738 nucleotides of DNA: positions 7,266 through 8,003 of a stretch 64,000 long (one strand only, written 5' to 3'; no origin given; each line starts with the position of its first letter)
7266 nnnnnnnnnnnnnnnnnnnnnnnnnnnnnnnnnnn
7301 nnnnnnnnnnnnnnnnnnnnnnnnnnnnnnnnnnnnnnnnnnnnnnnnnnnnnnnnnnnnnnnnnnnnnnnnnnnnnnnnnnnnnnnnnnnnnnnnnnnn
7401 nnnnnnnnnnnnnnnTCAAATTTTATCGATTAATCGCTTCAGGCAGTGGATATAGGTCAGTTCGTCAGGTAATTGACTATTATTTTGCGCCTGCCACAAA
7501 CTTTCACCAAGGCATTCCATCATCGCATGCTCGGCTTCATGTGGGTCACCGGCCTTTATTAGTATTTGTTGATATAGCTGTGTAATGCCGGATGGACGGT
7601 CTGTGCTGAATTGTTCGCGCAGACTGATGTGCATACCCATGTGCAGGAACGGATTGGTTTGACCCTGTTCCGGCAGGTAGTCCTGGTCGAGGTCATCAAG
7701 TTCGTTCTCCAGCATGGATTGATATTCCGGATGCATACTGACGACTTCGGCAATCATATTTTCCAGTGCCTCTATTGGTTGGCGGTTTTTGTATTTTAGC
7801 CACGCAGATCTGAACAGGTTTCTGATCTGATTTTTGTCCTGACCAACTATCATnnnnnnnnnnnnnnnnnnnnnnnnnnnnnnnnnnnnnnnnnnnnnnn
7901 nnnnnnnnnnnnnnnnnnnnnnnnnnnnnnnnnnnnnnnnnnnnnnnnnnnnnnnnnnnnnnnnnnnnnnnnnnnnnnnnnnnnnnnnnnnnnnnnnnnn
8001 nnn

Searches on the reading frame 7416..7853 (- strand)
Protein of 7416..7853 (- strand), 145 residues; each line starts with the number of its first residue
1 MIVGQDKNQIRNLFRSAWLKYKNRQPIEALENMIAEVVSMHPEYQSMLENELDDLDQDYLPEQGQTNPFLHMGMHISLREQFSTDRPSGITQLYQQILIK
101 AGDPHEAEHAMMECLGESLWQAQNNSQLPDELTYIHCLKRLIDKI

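Call 3: search_protein_families(library=pfam, proteins=[window:7416-7853:-], max_evalue=0.1)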
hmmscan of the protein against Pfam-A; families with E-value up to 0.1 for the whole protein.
window:7416-7853:- (145 aa): 1 family
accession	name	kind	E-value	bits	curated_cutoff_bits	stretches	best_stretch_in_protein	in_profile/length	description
PF08897.16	DUF1841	-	1.6e-54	184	24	1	6-140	1-135/135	Domain of unknown function (DUF1841)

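Call 4: search_protein_families(library=ncbifam, proteins=[window:7416-7853:-], max_evalue=0.1)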
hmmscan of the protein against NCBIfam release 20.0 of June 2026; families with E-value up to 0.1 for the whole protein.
window:7416-7853:- (145 aa): 0 families

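Call 69: list_cluster_members(proteins=[window:6714-7286:-, window:7416-7853:-, window:4468-5061:-])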
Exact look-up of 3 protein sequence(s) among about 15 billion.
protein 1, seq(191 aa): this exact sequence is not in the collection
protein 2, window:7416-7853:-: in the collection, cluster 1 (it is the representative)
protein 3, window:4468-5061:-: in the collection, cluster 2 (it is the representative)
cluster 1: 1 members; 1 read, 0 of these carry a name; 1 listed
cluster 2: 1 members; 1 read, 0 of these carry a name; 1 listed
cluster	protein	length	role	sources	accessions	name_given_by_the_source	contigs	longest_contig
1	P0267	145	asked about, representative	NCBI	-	-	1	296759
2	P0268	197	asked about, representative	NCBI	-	-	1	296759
